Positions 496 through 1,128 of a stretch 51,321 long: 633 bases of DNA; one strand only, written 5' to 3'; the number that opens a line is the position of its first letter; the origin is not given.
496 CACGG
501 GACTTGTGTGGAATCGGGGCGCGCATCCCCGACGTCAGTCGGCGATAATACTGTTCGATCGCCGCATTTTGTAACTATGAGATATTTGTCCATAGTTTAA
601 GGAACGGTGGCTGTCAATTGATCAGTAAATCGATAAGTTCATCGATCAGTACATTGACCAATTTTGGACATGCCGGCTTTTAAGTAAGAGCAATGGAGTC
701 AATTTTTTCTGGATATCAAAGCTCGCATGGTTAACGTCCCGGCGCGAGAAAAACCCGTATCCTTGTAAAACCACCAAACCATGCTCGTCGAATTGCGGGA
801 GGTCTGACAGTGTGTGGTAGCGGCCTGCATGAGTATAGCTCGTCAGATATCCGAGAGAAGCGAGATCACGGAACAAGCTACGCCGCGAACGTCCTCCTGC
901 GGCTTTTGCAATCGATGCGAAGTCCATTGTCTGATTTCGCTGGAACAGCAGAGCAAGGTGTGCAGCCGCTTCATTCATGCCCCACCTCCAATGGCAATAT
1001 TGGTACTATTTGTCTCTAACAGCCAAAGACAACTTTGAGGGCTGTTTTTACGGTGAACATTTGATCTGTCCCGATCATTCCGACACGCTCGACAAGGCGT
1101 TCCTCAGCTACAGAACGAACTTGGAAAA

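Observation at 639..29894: ~94-nt direct repeats bracket a ~29-kb glycan-assembly island inserted at the 5' end of a ydcF-like gene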

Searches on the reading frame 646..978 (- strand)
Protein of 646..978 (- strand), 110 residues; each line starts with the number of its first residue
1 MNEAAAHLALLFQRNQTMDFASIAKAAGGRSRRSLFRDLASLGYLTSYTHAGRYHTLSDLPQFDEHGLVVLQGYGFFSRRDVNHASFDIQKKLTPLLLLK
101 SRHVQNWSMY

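Call 8: search_protein_families(library=pfam, proteins=[window:646-978:-], max_evalue=0.01)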
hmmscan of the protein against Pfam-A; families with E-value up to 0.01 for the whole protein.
window:646-978:- (110 aa): 0 families

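Call 28: search_protein_families(library=pfam, proteins=[window:646-978:-], max_evalue=1)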
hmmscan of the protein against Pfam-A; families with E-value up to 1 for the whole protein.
window:646-978:- (110 aa): 0 families

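Call 29: search_protein_families(library=ncbifam, proteins=[window:646-978:-], max_evalue=0.1)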
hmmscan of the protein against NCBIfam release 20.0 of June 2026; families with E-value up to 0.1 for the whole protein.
window:646-978:- (110 aa): 0 families

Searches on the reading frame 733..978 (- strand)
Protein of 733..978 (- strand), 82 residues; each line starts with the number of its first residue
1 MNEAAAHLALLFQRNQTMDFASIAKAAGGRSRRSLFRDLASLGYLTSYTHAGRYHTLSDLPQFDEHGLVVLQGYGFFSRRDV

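Call 33: find_homologous_proteins(query=window:733-978:-, max_evalue=0.001)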
Query seq(82 aa) (82 aa): 3 proteins with E <= 0.001 among 6 candidates.
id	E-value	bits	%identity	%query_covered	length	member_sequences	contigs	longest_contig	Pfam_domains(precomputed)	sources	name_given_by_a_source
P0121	1.8e-46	173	100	100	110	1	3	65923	-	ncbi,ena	-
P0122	9.0e-17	78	63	73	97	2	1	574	-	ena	-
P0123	9.6e-17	78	79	59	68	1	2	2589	-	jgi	jgi:hypothetical protein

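Call 38: search_protein_representatives(protein=window:733-978:-)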
Query: 82 residues. Proteins with E-value up to 0.001 (for the whole library): 630; up to 1e-10: 61; up to 1e-30: 1. The best 150 are listed.
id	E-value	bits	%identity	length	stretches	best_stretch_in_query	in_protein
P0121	5.8e-47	172.5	100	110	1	1-82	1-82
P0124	9.5e-25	102.0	68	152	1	1-77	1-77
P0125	5.5e-22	93.2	65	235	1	1-77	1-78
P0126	1.4e-19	85.6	58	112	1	6-77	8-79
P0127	1.5e-19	85.5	55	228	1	2-79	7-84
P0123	3.0e-17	78.2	76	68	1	20-69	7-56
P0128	5.6e-17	77.3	53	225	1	3-76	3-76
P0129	1.3e-16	76.2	56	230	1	5-77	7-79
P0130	2.7e-16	75.2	55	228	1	5-77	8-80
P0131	4.5e-16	74.5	53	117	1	8-77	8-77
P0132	1.1e-15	73.3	51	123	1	5-77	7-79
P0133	2.6e-15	72.1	55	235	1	11-80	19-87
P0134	6.5e-15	70.8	50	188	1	2-77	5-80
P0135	2.6e-14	68.9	50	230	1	4-77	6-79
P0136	2.9e-14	68.7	55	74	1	5-69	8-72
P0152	1.1e-12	63.7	49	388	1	6-78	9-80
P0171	5.6e-11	58.3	66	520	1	25-78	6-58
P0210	9.0e-10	54.5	49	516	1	7-80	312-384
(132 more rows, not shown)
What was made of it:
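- The wHTH gene is truncated at 734/735: most longer homologues are 210-237 aa (call 38). The left repeat ends in a fusion of two truncated genes (call 38).
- Tried and rejected: One shorter hit reaches 76-79% over about 50 residues (calls 33, 38).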

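Call 39: search_protein_families(library=pfam, proteins=[P0125, P0127, P0128, P0129, P0171, P0210, P0152], max_evalue=0.01)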
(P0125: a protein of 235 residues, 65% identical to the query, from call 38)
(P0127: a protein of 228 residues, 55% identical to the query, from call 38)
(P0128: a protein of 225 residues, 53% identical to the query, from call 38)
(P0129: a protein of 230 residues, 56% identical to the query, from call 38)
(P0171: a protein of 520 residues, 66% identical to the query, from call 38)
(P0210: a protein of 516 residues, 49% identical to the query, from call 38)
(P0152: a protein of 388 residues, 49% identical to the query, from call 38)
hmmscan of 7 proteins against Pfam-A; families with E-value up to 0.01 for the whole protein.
P0125 (235 aa): 0 families

P0127 (228 aa): 0 families

P0128 (225 aa): 0 families

P0129 (230 aa): 0 families

P0171 (520 aa): 0 families

P0210 (516 aa): 1 family
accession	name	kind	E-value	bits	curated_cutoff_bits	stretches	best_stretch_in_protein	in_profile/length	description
PF21804.3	Transposase_29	-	2.3e-86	290.7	27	1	5-259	41-295/562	Transposase protein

P0152 (388 aa): 0 families
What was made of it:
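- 735..978 (-): Truncated wHTH-type gene. Only the first 82 codons remain; the listed ORF 646-978 runs on into the antisense of the ydcF stub. One relative is fused to a PF21804 transposase (call 39).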

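Call 40: search_protein_families(library=ncbifam, proteins=[P0125, P0127, P0129, P0171, P0210], max_evalue=0.01)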
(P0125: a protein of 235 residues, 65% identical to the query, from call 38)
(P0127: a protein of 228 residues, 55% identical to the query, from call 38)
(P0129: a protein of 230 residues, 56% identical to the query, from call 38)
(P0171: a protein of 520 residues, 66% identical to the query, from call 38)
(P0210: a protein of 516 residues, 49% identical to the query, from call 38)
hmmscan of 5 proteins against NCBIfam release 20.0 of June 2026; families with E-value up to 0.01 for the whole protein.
P0125 (235 aa): 0 families

P0127 (228 aa): 0 families

P0129 (230 aa): 0 families

P0171 (520 aa): 0 families

P0210 (516 aa): 2 families
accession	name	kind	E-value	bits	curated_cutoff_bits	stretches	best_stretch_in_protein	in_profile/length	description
NF008259.0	PRK11029.1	equivalog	3.9e-06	26.1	427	1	457-485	83-111/334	protease modulator HflC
TIGR01932.1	hflC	equivalog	5.3e-06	25.5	134.4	1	456-496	82-123/318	protease modulator HflC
